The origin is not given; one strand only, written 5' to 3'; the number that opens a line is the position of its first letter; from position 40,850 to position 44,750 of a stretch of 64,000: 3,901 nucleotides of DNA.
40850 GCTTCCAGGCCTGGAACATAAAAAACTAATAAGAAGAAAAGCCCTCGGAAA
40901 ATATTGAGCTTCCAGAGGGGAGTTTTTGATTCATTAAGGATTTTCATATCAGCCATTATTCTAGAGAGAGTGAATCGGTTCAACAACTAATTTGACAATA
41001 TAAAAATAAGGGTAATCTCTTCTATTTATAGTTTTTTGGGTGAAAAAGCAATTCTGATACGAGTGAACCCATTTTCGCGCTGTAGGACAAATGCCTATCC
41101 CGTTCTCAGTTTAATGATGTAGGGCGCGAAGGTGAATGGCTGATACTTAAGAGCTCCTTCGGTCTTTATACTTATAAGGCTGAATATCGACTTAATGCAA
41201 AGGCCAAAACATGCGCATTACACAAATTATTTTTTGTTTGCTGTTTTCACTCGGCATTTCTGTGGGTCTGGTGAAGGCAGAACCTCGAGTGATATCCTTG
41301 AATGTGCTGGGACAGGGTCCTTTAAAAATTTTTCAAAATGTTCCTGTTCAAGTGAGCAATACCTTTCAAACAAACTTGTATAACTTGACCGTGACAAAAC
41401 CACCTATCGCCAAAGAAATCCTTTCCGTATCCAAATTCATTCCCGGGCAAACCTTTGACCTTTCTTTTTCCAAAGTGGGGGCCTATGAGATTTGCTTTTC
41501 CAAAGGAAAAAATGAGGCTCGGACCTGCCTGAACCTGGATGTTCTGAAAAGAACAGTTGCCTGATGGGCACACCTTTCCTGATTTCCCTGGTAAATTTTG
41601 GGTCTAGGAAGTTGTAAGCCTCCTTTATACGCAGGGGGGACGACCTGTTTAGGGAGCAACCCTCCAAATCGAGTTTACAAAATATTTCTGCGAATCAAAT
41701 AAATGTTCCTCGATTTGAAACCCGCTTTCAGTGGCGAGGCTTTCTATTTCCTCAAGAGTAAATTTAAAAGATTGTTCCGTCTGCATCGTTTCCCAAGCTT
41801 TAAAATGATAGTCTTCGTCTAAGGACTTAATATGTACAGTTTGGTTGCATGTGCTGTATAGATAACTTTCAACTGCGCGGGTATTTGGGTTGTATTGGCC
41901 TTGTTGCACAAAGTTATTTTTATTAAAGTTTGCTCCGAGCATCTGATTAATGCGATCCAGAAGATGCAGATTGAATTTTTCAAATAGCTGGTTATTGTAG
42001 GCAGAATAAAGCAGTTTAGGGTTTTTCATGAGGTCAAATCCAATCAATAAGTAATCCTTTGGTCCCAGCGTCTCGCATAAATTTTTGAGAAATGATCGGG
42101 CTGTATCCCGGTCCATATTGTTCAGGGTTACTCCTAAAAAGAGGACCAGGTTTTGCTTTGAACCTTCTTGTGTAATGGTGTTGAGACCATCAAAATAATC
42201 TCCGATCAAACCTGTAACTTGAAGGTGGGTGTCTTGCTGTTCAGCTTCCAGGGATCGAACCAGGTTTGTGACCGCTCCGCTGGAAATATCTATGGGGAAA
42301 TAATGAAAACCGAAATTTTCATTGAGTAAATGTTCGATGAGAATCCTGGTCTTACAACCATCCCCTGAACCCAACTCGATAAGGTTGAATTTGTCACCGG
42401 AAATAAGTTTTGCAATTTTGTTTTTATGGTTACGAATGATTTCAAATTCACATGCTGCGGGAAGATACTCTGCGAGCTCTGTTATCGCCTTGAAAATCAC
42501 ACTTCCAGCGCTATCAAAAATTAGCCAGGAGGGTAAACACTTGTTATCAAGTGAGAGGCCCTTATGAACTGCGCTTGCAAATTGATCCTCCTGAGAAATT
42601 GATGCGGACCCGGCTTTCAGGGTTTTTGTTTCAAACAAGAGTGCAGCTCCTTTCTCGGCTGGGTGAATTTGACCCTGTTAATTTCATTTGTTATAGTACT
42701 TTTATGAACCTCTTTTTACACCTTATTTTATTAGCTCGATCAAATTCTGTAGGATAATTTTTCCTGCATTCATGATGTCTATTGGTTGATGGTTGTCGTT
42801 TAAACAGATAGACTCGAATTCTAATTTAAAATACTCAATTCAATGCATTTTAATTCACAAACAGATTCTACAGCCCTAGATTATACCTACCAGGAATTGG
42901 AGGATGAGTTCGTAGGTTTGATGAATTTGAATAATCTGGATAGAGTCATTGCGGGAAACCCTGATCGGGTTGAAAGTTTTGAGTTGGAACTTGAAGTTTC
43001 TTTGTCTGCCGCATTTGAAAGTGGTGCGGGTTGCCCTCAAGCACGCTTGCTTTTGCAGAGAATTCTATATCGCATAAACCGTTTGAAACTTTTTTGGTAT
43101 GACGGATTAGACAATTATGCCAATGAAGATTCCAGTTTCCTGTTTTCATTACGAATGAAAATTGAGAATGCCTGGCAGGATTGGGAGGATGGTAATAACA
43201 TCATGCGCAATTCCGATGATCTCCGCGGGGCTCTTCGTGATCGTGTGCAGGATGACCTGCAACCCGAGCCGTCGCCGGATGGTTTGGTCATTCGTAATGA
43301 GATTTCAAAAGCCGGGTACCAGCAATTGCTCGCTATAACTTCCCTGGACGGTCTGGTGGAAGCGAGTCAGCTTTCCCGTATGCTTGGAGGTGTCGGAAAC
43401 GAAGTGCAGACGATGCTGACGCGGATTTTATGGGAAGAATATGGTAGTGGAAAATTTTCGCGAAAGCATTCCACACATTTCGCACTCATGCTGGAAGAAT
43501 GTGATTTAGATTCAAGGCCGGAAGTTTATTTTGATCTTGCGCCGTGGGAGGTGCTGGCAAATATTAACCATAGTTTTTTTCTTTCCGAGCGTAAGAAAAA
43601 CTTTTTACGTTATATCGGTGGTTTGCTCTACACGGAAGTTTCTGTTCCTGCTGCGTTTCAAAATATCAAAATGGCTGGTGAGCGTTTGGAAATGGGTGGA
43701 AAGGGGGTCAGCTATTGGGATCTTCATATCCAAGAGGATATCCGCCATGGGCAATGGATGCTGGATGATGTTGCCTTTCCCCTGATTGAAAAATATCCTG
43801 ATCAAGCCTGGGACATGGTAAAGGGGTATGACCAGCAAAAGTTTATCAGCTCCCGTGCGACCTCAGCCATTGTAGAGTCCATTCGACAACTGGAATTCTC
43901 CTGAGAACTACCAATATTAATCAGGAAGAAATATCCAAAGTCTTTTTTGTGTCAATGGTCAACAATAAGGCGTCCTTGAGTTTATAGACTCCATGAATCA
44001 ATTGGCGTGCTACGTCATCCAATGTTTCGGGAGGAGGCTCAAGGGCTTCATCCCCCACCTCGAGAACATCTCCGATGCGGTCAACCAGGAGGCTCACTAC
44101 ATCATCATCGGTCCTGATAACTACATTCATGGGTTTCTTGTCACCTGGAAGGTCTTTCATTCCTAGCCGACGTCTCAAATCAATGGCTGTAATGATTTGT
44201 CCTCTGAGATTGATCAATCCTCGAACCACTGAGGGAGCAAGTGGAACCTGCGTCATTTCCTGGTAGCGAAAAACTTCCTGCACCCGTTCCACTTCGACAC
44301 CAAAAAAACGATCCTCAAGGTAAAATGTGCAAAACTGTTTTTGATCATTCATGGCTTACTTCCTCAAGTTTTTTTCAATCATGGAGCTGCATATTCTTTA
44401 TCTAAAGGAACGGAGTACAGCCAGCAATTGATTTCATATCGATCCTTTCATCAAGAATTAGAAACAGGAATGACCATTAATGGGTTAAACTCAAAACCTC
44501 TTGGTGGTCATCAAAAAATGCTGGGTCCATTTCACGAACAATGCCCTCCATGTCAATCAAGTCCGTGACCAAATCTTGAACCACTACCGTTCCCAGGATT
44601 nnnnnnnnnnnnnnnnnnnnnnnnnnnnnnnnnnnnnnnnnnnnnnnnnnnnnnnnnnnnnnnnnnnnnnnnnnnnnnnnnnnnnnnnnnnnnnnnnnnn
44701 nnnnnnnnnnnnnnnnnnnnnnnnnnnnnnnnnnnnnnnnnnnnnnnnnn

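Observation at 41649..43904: Orphan EgtD-family methyltransferase divergently paired with a haem-oxygenase-like di-iron enzyme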

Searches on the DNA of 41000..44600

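Call 50: search_rna_families(source=window, start=41000, end=44600, threshold=evalue, max_evalue=1)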
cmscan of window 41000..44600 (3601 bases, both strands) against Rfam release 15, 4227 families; matches with E-value up to 1: 0.
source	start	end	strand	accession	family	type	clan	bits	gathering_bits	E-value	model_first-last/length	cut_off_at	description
